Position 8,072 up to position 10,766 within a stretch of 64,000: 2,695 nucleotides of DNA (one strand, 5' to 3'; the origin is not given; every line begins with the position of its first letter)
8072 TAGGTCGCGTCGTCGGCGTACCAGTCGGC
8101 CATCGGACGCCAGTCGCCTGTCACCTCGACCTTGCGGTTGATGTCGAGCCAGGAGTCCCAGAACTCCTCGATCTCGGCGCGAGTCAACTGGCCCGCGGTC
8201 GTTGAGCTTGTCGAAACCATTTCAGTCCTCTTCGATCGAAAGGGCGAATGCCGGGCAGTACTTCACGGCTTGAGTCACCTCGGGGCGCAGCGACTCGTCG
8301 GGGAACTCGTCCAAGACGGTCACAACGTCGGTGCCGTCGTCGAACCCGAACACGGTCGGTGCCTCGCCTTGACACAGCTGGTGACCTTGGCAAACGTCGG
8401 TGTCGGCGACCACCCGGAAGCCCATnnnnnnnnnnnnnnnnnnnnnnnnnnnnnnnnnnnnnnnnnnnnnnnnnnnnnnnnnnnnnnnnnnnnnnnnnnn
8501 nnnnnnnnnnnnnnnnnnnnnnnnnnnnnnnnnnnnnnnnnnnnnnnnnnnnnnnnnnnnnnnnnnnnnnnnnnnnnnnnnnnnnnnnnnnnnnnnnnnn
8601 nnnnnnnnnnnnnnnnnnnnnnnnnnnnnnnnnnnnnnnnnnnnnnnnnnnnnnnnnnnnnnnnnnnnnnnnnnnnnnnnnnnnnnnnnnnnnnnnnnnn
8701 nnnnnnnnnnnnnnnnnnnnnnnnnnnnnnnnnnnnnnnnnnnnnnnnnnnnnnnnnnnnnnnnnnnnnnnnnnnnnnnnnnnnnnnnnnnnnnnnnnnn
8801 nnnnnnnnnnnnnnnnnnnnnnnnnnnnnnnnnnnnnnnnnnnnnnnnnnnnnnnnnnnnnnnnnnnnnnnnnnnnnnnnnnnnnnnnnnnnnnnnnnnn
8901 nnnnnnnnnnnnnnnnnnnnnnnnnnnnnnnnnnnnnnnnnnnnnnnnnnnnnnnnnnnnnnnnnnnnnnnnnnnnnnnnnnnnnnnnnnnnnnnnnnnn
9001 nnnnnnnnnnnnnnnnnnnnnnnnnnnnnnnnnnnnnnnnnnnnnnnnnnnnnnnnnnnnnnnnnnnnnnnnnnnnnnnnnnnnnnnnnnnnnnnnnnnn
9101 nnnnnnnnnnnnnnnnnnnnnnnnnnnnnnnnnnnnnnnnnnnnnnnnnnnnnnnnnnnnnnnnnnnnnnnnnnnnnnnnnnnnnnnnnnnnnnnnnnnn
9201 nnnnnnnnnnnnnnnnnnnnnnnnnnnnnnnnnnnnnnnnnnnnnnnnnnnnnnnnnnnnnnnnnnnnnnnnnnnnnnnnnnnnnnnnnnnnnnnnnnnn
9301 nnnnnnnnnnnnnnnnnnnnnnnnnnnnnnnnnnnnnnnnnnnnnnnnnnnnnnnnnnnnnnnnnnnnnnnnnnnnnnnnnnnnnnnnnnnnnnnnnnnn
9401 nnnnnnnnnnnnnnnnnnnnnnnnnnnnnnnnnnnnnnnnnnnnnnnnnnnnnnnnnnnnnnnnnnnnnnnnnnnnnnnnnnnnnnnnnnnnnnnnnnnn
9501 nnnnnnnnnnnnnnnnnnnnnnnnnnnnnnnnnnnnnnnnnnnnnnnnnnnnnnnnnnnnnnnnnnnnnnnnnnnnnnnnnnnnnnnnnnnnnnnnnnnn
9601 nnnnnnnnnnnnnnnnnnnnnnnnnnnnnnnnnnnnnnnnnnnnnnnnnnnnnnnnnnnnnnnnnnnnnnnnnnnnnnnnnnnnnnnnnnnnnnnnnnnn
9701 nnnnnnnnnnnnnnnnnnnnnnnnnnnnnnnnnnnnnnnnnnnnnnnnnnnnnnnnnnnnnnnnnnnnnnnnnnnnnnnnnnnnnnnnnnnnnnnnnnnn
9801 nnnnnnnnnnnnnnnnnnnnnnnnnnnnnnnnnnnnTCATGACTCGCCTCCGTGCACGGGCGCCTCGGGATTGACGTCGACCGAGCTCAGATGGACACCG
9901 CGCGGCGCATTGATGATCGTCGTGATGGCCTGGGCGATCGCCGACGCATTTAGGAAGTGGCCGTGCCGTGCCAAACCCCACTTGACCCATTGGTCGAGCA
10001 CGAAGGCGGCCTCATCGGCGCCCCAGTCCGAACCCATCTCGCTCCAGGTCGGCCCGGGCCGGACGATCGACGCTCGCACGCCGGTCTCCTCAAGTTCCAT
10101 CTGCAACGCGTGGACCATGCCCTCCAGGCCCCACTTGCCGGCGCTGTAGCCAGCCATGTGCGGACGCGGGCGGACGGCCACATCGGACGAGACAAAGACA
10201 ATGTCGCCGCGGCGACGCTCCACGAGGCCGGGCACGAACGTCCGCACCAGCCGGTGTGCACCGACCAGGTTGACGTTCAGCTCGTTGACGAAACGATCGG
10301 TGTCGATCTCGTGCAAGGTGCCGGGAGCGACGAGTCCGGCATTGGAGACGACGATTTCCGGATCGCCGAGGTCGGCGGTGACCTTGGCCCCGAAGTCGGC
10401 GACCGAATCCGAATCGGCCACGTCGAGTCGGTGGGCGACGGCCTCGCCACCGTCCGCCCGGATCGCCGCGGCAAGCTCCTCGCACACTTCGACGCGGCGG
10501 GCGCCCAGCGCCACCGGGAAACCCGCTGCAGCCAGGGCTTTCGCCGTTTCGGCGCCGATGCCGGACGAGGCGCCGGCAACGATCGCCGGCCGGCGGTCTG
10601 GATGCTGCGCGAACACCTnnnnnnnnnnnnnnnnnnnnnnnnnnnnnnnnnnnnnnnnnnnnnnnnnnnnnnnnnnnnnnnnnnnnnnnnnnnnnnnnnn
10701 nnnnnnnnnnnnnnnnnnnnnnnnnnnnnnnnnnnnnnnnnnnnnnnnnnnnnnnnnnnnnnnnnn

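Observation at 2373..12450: Single-direction CYP51/CYP123 operon with its own FprB reductase: a complete P450 electron chain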

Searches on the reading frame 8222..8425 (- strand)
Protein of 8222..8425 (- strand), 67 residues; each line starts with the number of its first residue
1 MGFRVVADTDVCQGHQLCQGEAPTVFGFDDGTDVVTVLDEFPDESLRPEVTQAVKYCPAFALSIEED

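Call 4: search_protein_families(library=pfam, proteins=[window:8222-8425:-])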
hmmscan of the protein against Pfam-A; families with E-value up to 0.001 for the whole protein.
window:8222-8425:- (67 aa): 3 families
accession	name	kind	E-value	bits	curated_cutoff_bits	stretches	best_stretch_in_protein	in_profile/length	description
PF13459.11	Fer4_15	-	1e-09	39.4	22.4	1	5-64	1-66/66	4Fe-4S single cluster domain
PF13370.11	Fer4_13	-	1.5e-07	32.4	24.5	1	8-61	2-55/58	4Fe-4S single cluster domain of Ferredoxin I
PF06902.16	Fer4_19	-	9.9e-06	25.9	24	1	4-66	7-63/64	Divergent 4Fe-4S mono-cluster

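Call 5: search_protein_families(library=ncbifam, proteins=[window:8222-8425:-])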
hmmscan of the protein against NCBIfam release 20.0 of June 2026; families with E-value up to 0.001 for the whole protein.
window:8222-8425:- (67 aa): 0 families

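Call 42: search_solved_structures(query=window:8222-8425:-, max_evalue=0.001, show_alignments=1)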
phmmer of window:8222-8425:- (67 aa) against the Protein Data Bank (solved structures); distinct sequences matched with E-value up to 0.001: 5.
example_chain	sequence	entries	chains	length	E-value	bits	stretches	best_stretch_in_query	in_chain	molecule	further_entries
8amp_A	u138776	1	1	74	1e-11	48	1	1-66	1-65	Possible ferredoxin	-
6mcw_A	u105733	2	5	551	7.3e-09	39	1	2-64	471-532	Cytochrome P450 51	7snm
1siz_A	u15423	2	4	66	3.1e-05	27.5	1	3-66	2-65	Ferredoxin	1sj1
2z8q_A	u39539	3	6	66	6.2e-05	26.6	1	3-66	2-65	Ferredoxin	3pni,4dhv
4id8_A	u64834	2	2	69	0.00032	24.3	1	6-67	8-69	Putative ferredoxin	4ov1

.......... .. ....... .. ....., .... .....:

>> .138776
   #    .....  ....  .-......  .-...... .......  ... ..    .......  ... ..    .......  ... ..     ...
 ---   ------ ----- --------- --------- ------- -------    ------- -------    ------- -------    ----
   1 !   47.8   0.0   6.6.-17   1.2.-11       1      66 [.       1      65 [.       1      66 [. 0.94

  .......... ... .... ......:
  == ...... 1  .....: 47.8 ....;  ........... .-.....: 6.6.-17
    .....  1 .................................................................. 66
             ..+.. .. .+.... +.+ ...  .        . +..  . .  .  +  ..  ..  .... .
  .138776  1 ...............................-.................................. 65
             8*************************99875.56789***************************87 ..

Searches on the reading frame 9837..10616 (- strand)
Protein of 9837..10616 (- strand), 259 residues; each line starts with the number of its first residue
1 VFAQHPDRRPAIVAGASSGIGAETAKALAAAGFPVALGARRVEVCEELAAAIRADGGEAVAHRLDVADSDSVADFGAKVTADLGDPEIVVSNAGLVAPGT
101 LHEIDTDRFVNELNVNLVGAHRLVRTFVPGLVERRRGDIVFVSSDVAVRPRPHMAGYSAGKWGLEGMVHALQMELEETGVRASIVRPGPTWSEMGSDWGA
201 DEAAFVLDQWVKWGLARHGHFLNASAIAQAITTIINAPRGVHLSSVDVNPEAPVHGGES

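Call 4: search_protein_families(library=pfam, proteins=[window:9837-10616:-])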
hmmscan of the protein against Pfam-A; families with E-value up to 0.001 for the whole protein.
window:9837-10616:- (259 aa): 3 families
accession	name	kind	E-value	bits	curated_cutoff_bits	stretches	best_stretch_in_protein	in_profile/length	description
PF00106.31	adh_short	-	8.8e-46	156.3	26.6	1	11-202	3-194/195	short chain dehydrogenase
PF13561.12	adh_short_C2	-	6.5e-33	114.7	27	1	15-213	1-197/236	Enoyl-(Acyl carrier protein) reductase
PF08659.16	KR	-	1.5e-10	41.8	22.6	1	12-172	4-164/180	KR domain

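Call 5: search_protein_families(library=ncbifam, proteins=[window:9837-10616:-])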
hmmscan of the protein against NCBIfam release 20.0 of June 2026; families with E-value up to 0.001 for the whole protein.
window:9837-10616:- (259 aa): 215 families (the best 25 are shown)
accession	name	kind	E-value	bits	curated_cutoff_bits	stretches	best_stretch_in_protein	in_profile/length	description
NF005854.0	PRK07775.1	equivalog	1.8e-110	368.6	260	1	2-255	4-257/274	SDR family oxidoreductase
NF038213.1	SDR_TniO_fam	equivalog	4.3e-38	131.1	300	1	9-250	3-246/249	SDR family oxidoreductase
NF004526.0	PRK05872.1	subfamily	2.7e-37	128.5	276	1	8-218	10-219/297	short-chain dehydrogenase/reductase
NF005881.0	PRK07832.1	equivalog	6.7e-37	127.2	296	1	9-190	10-193/287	SDR family oxidoreductase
NF005878.0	PRK07825.1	subfamily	1.1e-36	126.6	287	1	12-196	13-193/278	short chain dehydrogenase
NF009466.0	PRK12826.1-2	subfamily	4.4e-36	124.6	222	1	9-198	4-195/248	3-oxoacyl-ACP reductase FabG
TIGR04316.1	dhbA_paeA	equivalog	7.1e-36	124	300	1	11-201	1-191/250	2,3-dihydro-2,3-dihydroxybenzoate dehydrogenase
NF004825.0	PRK06181.1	equivalog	3.5e-35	121.6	215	1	10-194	8-192/268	SDR family oxidoreductase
NF005681.0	PRK07478.1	subfamily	5.4e-34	117.7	267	1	9-202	7-202/254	SDR family oxidoreductase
NF005806.0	PRK07666.1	equivalog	5.8e-34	117.4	286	1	9-198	8-197/239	3-ketoacyl-ACP reductase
NF006074.0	PRK08220.1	equivalog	1.1e-33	116.9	312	1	9-197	9-187/251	2,3-dihydro-2,3-dihydroxybenzoate dehydrogenase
TIGR01830.1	3oxo_ACP_reduc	equivalog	1.2e-33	116.8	297.75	1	11-197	1-188/239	3-oxoacyl-[acyl-carrier-protein] reductase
NF004514.1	PRK05855.1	equivalog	1.6e-32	112.9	455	1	10-188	315-494/578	SDR family oxidoreductase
TIGR01963.1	PHB_DH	subfamily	1.8e-32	112.6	307.05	1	9-188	2-181/255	3-hydroxybutyrate dehydrogenase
NF005594.0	PRK07326.1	equivalog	2.1e-32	112.6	271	1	7-253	5-234/237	SDR family oxidoreductase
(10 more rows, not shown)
